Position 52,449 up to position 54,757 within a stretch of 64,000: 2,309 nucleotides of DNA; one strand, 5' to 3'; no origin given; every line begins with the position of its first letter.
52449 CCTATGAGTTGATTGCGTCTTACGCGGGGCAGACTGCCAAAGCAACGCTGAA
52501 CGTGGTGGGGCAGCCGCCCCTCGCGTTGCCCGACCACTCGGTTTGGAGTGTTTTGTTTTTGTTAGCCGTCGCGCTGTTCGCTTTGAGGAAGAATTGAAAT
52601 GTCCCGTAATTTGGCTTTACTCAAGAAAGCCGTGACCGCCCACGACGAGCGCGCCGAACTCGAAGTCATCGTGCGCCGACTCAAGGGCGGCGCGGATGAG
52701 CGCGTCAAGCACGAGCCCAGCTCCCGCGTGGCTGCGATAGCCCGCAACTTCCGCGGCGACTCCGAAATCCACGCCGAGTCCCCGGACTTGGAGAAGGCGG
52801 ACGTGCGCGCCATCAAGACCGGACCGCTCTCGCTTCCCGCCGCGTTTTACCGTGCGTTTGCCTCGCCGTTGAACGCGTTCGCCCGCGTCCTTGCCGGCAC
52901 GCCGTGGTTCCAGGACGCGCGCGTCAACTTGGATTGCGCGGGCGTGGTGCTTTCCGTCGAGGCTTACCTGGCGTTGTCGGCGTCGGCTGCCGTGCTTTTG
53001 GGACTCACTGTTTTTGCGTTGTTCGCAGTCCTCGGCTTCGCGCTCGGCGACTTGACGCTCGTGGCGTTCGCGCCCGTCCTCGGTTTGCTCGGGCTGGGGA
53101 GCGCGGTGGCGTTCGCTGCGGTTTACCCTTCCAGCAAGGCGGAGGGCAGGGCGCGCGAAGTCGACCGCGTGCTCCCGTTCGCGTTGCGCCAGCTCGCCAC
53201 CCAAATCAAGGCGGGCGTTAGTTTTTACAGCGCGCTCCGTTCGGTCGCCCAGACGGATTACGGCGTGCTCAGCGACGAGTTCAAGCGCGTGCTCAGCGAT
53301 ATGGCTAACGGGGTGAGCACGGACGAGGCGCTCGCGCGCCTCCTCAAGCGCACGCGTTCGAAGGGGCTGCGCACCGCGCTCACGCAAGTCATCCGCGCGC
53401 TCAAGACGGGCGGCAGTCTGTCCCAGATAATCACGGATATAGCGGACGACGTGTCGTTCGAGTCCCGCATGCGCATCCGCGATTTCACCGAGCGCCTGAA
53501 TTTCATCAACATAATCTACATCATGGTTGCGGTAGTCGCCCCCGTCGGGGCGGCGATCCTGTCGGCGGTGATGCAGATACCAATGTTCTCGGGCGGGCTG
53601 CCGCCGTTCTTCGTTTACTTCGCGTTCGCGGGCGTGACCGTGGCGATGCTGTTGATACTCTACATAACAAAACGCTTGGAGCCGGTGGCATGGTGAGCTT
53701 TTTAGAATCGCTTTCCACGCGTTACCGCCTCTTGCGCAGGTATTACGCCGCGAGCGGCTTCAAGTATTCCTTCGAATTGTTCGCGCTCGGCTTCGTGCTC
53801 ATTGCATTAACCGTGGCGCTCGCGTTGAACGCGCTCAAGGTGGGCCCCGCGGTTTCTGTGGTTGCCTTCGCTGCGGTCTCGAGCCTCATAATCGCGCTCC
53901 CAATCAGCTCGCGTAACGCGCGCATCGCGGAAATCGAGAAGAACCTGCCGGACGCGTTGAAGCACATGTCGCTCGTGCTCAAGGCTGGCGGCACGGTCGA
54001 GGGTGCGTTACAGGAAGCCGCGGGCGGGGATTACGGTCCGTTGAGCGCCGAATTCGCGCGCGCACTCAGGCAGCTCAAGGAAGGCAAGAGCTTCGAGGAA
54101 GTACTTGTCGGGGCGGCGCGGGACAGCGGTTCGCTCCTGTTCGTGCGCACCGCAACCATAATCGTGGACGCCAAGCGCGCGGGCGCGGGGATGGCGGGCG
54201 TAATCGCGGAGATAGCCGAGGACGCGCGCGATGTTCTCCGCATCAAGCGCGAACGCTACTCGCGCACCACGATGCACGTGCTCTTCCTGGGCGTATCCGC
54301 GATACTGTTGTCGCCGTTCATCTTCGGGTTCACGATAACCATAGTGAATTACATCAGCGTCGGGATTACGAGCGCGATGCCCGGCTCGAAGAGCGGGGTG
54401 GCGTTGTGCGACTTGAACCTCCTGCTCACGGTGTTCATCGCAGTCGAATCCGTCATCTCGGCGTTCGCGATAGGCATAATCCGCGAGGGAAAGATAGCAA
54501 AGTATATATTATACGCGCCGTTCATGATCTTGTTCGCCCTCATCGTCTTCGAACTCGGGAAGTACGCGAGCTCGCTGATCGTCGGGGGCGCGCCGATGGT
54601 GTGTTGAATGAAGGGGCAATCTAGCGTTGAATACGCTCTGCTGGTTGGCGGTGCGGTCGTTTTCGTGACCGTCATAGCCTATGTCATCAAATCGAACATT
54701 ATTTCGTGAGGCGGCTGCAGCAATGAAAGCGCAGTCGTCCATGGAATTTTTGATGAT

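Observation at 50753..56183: Tad/Flp-like pilus locus with two mini-pilins, starting 8 nt after tRNA-Arg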

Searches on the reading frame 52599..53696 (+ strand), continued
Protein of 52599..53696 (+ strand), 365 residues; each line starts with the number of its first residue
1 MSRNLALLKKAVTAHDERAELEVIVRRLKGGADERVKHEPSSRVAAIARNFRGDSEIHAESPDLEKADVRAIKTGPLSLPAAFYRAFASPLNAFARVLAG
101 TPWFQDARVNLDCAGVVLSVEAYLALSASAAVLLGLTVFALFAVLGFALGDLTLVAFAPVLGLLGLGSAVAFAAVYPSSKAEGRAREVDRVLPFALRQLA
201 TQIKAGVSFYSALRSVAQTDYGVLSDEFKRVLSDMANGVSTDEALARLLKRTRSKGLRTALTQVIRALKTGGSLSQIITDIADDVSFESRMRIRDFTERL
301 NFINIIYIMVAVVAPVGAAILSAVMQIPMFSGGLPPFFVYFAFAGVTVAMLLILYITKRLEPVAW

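Call 43: search_protein_families(library=pfam, proteins=[L029:10538-11626:+, L021:11584-12753:+, L062:11938-12531:+, L013:11569-12183:+, L013:12180-12710:+, L013:10930-11103:+, L013:10411-10902:+, L013:9189-9440:+, L013:9088-9192:+], max_evalue=0.05)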
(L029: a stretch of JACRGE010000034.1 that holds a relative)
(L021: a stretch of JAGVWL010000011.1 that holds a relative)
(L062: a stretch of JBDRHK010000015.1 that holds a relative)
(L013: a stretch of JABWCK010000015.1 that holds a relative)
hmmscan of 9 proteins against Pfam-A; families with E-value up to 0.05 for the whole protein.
L029:10538-11626:+ (362 aa): 2 families
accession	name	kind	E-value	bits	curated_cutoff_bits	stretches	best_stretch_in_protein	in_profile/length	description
PF01478.23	Peptidase_A24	-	3.9e-11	43.8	26.5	1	41-146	1-103/104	Type IV leader peptidase family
PF06819.16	Arc_PepC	-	2.5e-06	28.1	23.4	1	237-331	2-98/110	Archaeal Peptidase A24 C-terminal Domain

L021:11584-12753:+ (389 aa): 1 family
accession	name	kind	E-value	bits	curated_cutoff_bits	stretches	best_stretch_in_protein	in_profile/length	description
PF01970.21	TctA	-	1.7e-19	70.2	28.9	2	22-198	18-207/423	Tripartite tricarboxylate transporter TctA family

L062:11938-12531:+ (197 aa): 1 family
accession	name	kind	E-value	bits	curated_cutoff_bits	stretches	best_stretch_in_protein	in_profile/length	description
PF09874.14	DUF2101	-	1e-13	51.9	22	1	20-194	27-205/206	Predicted membrane protein (DUF2101)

L013:11569-12183:+ (204 aa): 1 family
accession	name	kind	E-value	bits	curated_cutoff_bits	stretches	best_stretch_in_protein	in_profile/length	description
PF04021.17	Class_IIIsignal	-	0.022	15.2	23.7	0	3-20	1-18/27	Class III signal peptide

L013:12180-12710:+ (176 aa): 0 families

L013:10930-11103:+ (57 aa): 2 families
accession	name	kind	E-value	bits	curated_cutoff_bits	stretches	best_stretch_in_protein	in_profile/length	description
PF04021.17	Class_IIIsignal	-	0.002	18.5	23.7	1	4-24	1-21/27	Class III signal peptide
PF05745.16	CRPA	-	0.046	14.2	23.6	1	13-35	66-88/150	Chlamydia 15 kDa cysteine-rich outer membrane protein (CRPA)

L013:10411-10902:+ (163 aa): 2 families
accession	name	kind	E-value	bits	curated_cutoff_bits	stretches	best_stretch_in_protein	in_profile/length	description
PF04021.17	Class_IIIsignal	-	9.2e-05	22.7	23.7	1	2-24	1-23/27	Class III signal peptide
PF08294.17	TIM21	-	0.0083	16.5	24.1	1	3-58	5-60/145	TIM21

L013:9189-9440:+ (83 aa): 3 families
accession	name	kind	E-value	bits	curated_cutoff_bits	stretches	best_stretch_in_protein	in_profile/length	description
PF04021.17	Class_IIIsignal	-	0.002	18.5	23.7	1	2-26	1-25/27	Class III signal peptide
PF18895.5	T4SS_pilin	-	0.045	14.3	26.6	0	7-37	12-42/71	Type IV secretion system pilin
PF06143.16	Baculo_11_kDa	-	0.049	13.7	28.4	0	9-41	35-67/84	Baculovirus 11 kDa family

L013:9088-9192:+ (34 aa): 3 families
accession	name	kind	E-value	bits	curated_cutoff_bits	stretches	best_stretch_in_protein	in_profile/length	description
PF04021.17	Class_IIIsignal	-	1.3e-07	31.8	23.7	1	2-27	1-26/27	Class III signal peptide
PF13572.11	DUF4134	-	0.038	14.7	26.5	1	5-31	36-62/93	Domain of unknown function (DUF4134)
PF13314.11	DUF4083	-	0.048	14.1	25.4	0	7-34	5-32/57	Domain of unknown function (DUF4083)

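Call 46: find_encoding_contigs(protein=P0157, flank=8000, max_places=6)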
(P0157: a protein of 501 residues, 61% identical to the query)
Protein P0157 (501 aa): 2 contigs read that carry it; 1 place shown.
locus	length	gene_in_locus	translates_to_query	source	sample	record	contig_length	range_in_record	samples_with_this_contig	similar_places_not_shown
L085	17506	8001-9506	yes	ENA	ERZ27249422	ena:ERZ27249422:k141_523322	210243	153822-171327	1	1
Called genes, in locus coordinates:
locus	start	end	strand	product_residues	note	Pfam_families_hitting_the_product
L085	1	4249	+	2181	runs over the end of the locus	PF02369:Big_1 (faint), PF11974:bMG3 (faint), PF13620:CarboxypepD_reg, PF13715:CarbopepD_reg_2 (faint), PF17789:MG4 (faint), PF17802:SpaA (faint), PF13620:CarboxypepD_reg (weak)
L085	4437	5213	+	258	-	-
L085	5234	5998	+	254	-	PF14907:NTP_transf_5 (weak), PF08843:AbiEii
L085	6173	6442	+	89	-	-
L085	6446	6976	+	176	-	-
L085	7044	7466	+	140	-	PF00334:NDK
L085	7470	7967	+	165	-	PF22769:DCD, PF00692:dUTPase (weak)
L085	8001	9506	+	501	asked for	PF00437:T2SSE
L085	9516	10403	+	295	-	PF00557:Peptidase_M24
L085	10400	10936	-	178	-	PF00561:Abhydrolase_1, PF06821:Ser_hydrolase, PF12697:Abhydrolase_6 (weak)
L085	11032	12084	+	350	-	-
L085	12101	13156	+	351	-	PF21088:MS_channel_1st, PF00924:MS_channel_2nd, PF21082:MS_channel_3rd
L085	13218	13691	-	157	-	PF20603:Bact_hydrolase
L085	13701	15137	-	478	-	PF03129:HGTP_anticodon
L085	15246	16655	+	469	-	PF01798:Nop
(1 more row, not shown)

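Call 61: list_cluster_members(proteins=[P0157, P0151, P0211])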
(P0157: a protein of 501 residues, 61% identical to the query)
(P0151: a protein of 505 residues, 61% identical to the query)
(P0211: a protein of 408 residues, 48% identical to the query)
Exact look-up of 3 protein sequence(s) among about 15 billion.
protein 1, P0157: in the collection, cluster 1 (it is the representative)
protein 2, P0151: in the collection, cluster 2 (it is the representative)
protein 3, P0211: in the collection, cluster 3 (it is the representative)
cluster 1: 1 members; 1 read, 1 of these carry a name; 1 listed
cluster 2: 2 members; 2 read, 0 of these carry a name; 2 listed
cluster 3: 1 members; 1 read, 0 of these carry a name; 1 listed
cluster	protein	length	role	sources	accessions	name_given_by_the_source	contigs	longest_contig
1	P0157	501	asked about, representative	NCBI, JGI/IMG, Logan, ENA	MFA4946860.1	MAG: CpaF family protein [Candidatus Micrarchaeia archaeon]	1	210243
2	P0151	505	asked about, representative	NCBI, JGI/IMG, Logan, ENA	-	-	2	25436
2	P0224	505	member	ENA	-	-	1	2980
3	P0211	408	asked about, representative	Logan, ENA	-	-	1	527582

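Call 89: search_solved_structures(query=A1, max_evalue=0.01)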
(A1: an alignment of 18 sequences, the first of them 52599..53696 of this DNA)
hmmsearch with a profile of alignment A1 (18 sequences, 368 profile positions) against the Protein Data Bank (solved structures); distinct sequences matched with E-value up to 0.01: 0.

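Call 91: search_protein_families(library=ncbifam, proteins=[P0157, P0090, L029:10538-11626:+], max_evalue=0.00001)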
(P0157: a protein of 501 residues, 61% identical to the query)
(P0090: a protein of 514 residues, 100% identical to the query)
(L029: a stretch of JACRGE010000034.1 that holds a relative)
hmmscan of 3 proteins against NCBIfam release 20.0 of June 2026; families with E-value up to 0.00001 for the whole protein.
P0157 (501 aa): 16 families
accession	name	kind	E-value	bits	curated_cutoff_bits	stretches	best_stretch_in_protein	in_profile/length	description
NF058587.1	archaellum_moto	equivalog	1.3e-95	321.1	550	1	51-495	84-515/527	archaellum flagellar ATPase motor FlaI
TIGR03819.1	heli_sec_ATPase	hypoth_equivalog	3.4e-75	253.4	373.15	1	114-377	41-298/340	TadA family conjugal transfer-associated ATPase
NF053672.1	bindosome_BasE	exception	2.1e-53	181.8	1000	1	34-493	50-503/512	bindosome assembly system ATPase subunit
TIGR02788.1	VirB11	equivalog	3.4e-50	170.8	249.95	2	243-376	134-262/308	P-type DNA transfer ATPase VirB11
TIGR02782.1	TrbB_P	equivalog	1.2e-42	146.2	304.55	1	131-417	17-293/303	P-type conjugative transfer ATPase TrbB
NF010469.0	PRK13894.1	subfamily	6.7e-37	127.5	508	1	118-378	18-266/320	conjugal transfer ATPase TrbB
NF010475.0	PRK13900.1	equivalog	5.6e-35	121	389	2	255-375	158-278/333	type IV secretion system ATPase VirB11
NF010407.0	PRK13833.1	subfamily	4e-31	108.6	499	1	133-378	27-261/323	conjugal transfer protein TrbB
NF010425.0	PRK13851.1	equivalog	1.1e-27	96.9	461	1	258-371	163-275/344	type IV secretion system protein VirB11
NF041000.1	ATPase_ComGA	equivalog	1.5e-17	63.5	300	1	260-398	131-263/267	competence type IV pilus ATPase ComGA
NF007755.0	PRK10436.1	equivalog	5.3e-15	55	617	1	256-400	218-355/465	type II secretion system protein GspE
TIGR01420.1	pilT_fam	subfamily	1.6e-13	50.6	319.1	1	260-376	125-239/343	PilT/PilU family type 4a pilus ATPase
TIGR02538.1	type_IV_pilB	equivalog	5.1e-12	45.2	675.65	1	260-397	319-449/564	type IV-A pilus assembly ATPase PilB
TIGR02533.1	type_II_gspE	equivalog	5.8e-10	38.4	630.25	1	230-381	220-361/486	type II secretion system ATPase GspE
TIGR02525.1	plasmid_TraJ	equivalog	1.7e-09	37.2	368.3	1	261-401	153-299/372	plasmid transfer ATPase TraJ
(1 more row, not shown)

P0090 (514 aa): 17 families
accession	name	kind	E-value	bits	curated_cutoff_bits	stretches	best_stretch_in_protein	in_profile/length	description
NF058587.1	archaellum_moto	equivalog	1.8e-92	310.8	550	1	125-504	137-515/527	archaellum flagellar ATPase motor FlaI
TIGR03819.1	heli_sec_ATPase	hypoth_equivalog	8e-71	239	373.15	1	125-386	42-297/340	TadA family conjugal transfer-associated ATPase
NF053672.1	bindosome_BasE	exception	1.1e-56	192.6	1000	1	126-500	130-501/512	bindosome assembly system ATPase subunit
TIGR02788.1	VirB11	equivalog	2.5e-50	171.3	249.95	2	268-387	145-263/308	P-type DNA transfer ATPase VirB11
TIGR02782.1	TrbB_P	equivalog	1.5e-41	142.6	304.55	1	141-429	17-295/303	P-type conjugative transfer ATPase TrbB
NF010475.0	PRK13900.1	equivalog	1.3e-36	126.4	389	2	268-383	161-276/333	type IV secretion system ATPase VirB11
NF010469.0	PRK13894.1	subfamily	2.3e-35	122.5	508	1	142-388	31-266/320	conjugal transfer ATPase TrbB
NF010425.0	PRK13851.1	equivalog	2.9e-28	98.7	461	1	269-385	164-279/344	type IV secretion system protein VirB11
NF010407.0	PRK13833.1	subfamily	1.2e-27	97.2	499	1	183-387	64-260/323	conjugal transfer protein TrbB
NF041000.1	ATPase_ComGA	equivalog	3.3e-18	65.7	300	1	270-407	131-262/267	competence type IV pilus ATPase ComGA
NF007755.0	PRK10436.1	equivalog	1.5e-16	60.2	617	1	269-408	221-353/465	type II secretion system protein GspE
TIGR01420.1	pilT_fam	subfamily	1.9e-15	56.9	319.1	1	270-387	125-240/343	PilT/PilU family type 4a pilus ATPase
TIGR02538.1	type_IV_pilB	equivalog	2e-14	53.1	675.65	1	270-408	319-450/564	type IV-A pilus assembly ATPase PilB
TIGR02533.1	type_II_gspE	equivalog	1.8e-12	46.7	630.25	1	270-408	246-377/486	type II secretion system ATPase GspE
NF053534.1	T4PilAsmATPsTfpB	equivalog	4.4e-12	45.2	850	1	269-409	338-470/584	type IV pilus assembly ATPase TfpB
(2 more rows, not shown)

L029:10538-11626:+ (362 aa): 0 families

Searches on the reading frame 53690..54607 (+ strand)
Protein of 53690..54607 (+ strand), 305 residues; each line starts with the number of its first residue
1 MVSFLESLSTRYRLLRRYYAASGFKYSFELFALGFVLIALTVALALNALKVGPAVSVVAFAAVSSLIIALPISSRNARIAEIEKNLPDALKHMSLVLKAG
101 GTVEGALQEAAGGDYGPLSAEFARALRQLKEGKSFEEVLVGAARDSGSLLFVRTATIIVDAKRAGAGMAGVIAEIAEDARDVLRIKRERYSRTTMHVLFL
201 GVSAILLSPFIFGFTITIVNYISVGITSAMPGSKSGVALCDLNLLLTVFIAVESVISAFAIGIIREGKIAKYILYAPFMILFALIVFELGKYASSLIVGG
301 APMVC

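Call 5: search_protein_families(library=pfam, proteins=[window:53690-54607:+], max_evalue=1)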
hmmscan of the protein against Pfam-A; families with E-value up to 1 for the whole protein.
window:53690-54607:+ (305 aa): 4 families
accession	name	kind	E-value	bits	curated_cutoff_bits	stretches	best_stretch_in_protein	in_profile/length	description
PF00482.28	T2SSF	-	3.5e-15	56.5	25.2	1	90-212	2-121/125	Type II secretion system (T2SS), protein F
PF20990.2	DUF2207_C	-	0.074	13.2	33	1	14-72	122-186/247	Predicted membrane protein (DUF2207) C-terminal domain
PF25259.1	DUF7860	-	0.18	12.5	27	0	197-214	52-69/75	Family of unknown function (DUF7860)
PF25587.1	Rv2743c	-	0.55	10.3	27.7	0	11-89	18-91/237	Rv2743c family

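Call 20: search_protein_families(library=ncbifam, proteins=[window:53690-54607:+], max_evalue=0.01)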
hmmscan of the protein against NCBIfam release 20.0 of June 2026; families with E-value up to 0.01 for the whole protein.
window:53690-54607:+ (305 aa): 3 families
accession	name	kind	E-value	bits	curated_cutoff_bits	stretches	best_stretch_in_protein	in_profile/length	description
NF004705.1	PRK06041.1-3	equivalog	6.7e-17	61.6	400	1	27-291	188-455/465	archaellar assembly protein ArlJ/FlaJ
NF046075.1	UpsF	equivalog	1.2e-08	34.2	400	1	36-224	265-440/484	membrane pilin protein UpsF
NF004704.2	PRK06041.1-2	equivalog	3.3e-07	29.4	550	1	33-293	280-549/555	archaellar assembly protein ArlJ/FlaJ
